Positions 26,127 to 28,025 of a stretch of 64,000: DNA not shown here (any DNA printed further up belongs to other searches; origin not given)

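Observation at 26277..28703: PspA, FHA-GAF cyclase and Cache/HD-GYP operon, plus a paralogous FHA-GAF histidine kinase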

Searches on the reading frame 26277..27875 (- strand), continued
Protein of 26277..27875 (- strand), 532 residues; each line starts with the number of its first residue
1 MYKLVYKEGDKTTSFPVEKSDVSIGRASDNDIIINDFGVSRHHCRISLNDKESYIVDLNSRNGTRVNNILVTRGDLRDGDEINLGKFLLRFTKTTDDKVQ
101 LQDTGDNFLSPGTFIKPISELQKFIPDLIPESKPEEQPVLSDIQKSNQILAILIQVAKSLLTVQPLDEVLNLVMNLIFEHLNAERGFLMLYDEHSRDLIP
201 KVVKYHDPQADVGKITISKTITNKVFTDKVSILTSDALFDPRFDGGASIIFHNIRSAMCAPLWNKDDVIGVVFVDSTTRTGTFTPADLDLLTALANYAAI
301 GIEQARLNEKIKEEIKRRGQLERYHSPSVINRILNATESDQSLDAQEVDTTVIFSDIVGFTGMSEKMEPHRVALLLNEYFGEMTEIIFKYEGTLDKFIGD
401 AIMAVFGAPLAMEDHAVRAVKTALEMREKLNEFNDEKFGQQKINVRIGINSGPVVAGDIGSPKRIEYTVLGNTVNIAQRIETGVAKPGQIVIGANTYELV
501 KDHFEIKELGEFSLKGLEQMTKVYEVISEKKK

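Call 70: search_protein_families(library=pfam, proteins=[L009:11781-12602:+, L009:12603-12956:+, L009:12985-14619:+, L009:8925-9788:+, L007:11738-12946:+, L007:9110-9976:+, L007:7933-9096:+, L003:14309-14662:+], max_evalue=0.01)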
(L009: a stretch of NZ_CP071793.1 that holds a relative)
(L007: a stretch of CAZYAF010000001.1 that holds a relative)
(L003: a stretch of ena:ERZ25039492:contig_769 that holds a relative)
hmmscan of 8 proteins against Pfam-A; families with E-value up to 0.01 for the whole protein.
L009:11781-12602:+ (273 aa): 34 families (the best 25 are shown)
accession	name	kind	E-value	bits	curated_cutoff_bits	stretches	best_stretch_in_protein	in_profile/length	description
PF07719.23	TPR_2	-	4.2e-33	111.1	27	4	153-182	4-33/34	Tetratricopeptide repeat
PF00515.34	TPR_1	-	2.8e-28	97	27.8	4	153-183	4-34/34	Tetratricopeptide repeat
PF13181.12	TPR_8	-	1.3e-27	93.9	25.7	4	115-141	2-28/34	Tetratricopeptide repeat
PF14559.12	TPR_19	-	5.6e-26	91.1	25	4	63-120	8-65/68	Tetratricopeptide repeat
PF13432.12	TPR_16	-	8.3e-23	80.9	32.7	4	155-212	2-59/65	Tetratricopeptide repeat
PF13431.12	TPR_17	-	1.3e-22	78.5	24.4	3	104-134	3-33/34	Tetratricopeptide repeat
PF13424.12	TPR_12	-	6.6e-22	77.9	30.1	3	84-142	7-73/77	Tetratricopeptide repeat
PF13414.12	TPR_11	-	8.8e-20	70.6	26.8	4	157-198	1-42/42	TPR repeat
PF13428.12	TPR_14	-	4.5e-17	61.3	23.5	2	155-193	6-44/44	Tetratricopeptide repeat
PF13174.12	TPR_6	-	3.7e-16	59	26.3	1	153-181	3-31/33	Tetratricopeptide repeat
PF12895.13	ANAPC3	-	1e-15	58.2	27.2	2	163-241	2-79/82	Anaphase-promoting complex, cyclosome, subunit 3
PF13374.12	TPR_10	-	7.6e-14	51.6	27.5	1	116-142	4-30/42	Tetratricopeptide repeat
PF13176.12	TPR_7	-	9.8e-10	38.2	27.9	0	186-209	1-24/36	Tetratricopeptide repeat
PF20308.4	TPR-S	-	1.7e-09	38.6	27.6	1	64-186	4-95/102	Tetratricopeptide Repeats-Sensor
PF23914.1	TPR_CcmH_CycH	-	1.1e-08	35.5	42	1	55-140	59-147/158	Cytochrome c-type biogenesis protein H TPR domain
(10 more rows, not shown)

L009:12603-12956:+ (117 aa): 0 families

L009:12985-14619:+ (544 aa): 11 families
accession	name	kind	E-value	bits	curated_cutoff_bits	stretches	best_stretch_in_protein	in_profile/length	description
PF00448.28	SRP54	-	1e-72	244.4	22.7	1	342-542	1-195/196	SRP54-type protein, GTPase domain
PF02881.24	SRP54_N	-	4.2e-12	46.5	22.4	1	259-324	2-75/75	SRP54-type protein, helical bundle domain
PF13604.12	AAA_30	-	6.3e-07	29.7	27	1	343-436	19-100/191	AAA domain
PF13401.12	AAA_22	-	4.3e-05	24.3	27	1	341-454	4-111/130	AAA domain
PF13191.12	AAA_16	-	0.001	20.1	32.6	1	341-397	23-74/167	AAA ATPase domain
PF13245.12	AAA_19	-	0.0012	19.5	25.1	1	341-385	10-55/134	AAA domain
PF05729.18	NACHT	-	0.0012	19.2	26.7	1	344-381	2-40/167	NACHT domain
PF01656.29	CbiA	-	0.0016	18.8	25.4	1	351-521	8-107/125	CobQ/CobB/MinD/ParA nucleotide binding domain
PF03308.22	MeaB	-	0.0035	16.8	23.1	1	343-379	34-70/273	Methylmalonyl Co-A mutase-associated GTPase MeaB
PF25199.1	nSTAND_NTPase5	-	0.009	16.3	34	0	339-426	38-125/145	Novel STAND NTPase 5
PF07728.20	AAA_5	-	0.0098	16.3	22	0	345-422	2-80/139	AAA domain (dynein-related subfamily)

L009:8925-9788:+ (287 aa): 0 families

L007:11738-12946:+ (402 aa): 1 family
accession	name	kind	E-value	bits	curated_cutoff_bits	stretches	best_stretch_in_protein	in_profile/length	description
PF00557.29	Peptidase_M24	-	4.4e-33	115.2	23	1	170-380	8-205/208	Metallopeptidase family M24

L007:9110-9976:+ (288 aa): 4 families
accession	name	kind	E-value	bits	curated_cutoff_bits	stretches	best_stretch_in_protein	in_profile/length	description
PF02629.25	CoA_binding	-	2.3e-28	99.2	22.3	1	6-99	1-97/97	CoA binding domain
PF00549.24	Ligase_CoA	-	1.6e-25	90.1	24.5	1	151-270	1-126/128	CoA-ligase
PF13607.11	Succ_CoA_lig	-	5.2e-11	42.9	27.4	1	145-276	1-127/138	Succinyl-CoA ligase like flavodoxin domain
PF13380.12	CoA_binding_2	-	8.8e-05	23.4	22.8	1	27-128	22-114/116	CoA binding domain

L007:7933-9096:+ (387 aa): 6 families
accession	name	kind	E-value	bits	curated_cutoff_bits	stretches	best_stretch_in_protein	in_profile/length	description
PF08442.15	ATP-grasp_2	-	3.6e-83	278.6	29.5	1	2-202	1-201/202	ATP-grasp domain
PF00549.24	Ligase_CoA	-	2.7e-31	108.8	24.5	1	262-382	1-128/128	CoA-ligase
PF24948.1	Citrate_synth_N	-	9.1e-16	58.3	83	1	3-227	5-229/232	ATP-citrate synthase ATP-grasp domain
PF13549.11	ATP-grasp_5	-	1.7e-15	57.4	27.6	1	4-217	11-220/221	ATP-grasp domain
PF01071.24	GARS_A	-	2.2e-05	24.8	27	1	8-104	6-91/194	Phosphoribosylglycinamide synthetase, ATP-grasp (A) domain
PF02786.22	CPSase_L_D2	-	3.3e-05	23.9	19.8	1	7-117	4-104/211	Carbamoyl-phosphate synthase L chain, ATP binding domain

L003:14309-14662:+ (117 aa): 2 families
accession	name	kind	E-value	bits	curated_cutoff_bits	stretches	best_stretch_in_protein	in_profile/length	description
PF08923.16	MAPKK1_Int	-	0.00078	19.7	25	1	7-93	7-92/119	Mitogen-activated protein kinase kinase 1 interacting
PF03259.23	Robl_LC7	-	0.0032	17.6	23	1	8-91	6-89/91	Roadblock/LC7 domain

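Call 76: search_protein_families(library=padloc, proteins=[window:26277-27875:-], max_evalue=0.001)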
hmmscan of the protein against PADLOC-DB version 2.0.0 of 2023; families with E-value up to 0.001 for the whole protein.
window:26277-27875:- (532 aa): 11 families
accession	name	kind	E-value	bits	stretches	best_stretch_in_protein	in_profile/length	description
PDLC00734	PycC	-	1e-26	91.9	1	338-500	178-344/374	Pycsar cyclase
PDLC02367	PycC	-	2.6e-19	67.6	1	337-508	31-200/226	-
PDLC00765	PycC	-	1.1e-14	52.4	1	345-504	253-416/477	Pycsar cyclase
PDLC00766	PycC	-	7.3e-14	49.8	1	342-508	36-203/232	Pycsar cyclase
PDLC02370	PycC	-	1.1e-13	49.3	1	352-503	84-241/340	-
PDLC02369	PycC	-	1.2e-10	39.3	1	308-507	10-198/248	-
PDLC02366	PycC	-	1.3e-10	38.9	1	344-502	40-203/486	-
PDLC00764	PycC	-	3.8e-09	34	1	350-503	95-256/449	Pycsar cyclase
PDLC00762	PycC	-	2.9e-08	31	1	344-488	42-195/508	Pycsar cyclase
PDLC02368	PycC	-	3e-08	31.5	1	347-506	42-204/234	-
PDLC00763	PycC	-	2.8e-05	21.6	1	327-503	28-210/268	Pycsar cyclase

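Call 77: search_protein_families(library=ncbifam, proteins=[window:26277-27875:-], max_evalue=0.001)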
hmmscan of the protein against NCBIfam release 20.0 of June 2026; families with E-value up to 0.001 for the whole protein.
window:26277-27875:- (532 aa): 9 families
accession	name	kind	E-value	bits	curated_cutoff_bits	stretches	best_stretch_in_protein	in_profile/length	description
TIGR03903.1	TOMM_kin_cyc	equivalog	1.1e-14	53.3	705.75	1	368-530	310-466/1267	TOMM system kinase/cyclase fusion protein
NF049868.1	FhaB_Rv0019c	equivalog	3.6e-14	53.1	125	1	5-89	70-156/158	FHA domain-containing protein FhaB/FipA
NF052573.1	HisKinEspAMyxo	equivalog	7.9e-14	50.6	1400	1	14-93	40-121/755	serine histidine kinase EspA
NF041660.2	oxygluDhInhib_OdhI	equivalog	3.1e-13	49.7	200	1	5-91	40-127/130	oxoglutarate dehydrogenase inhibitor Odhl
TIGR01817.1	nifA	equivalog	8.4e-12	44.6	528.85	1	150-317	4-171/534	nif-specific transcriptional activator NifA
TIGR03354.1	VI_FHA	hypoth_equivalog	9e-11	42.2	120.25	1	13-91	17-101/420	type VI secretion system-associated FHA domain protein TagH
NF033760.1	gliding_GltG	equivalog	7.3e-08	31.4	650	1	5-95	9-100/650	adventurous gliding motility protein GltG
NF058673.1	LipAdnlyCyLipJMY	equivalog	2.7e-07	29.7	800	1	341-524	287-447/449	bifunctional lipase/adenylate cyclase LipJ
NF052403.1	ESX1TransRegEspM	equivalog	3.8e-05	22.7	550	1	4-85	13-93/367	ESX-1 type VII secretion system transcriptional regulator EspM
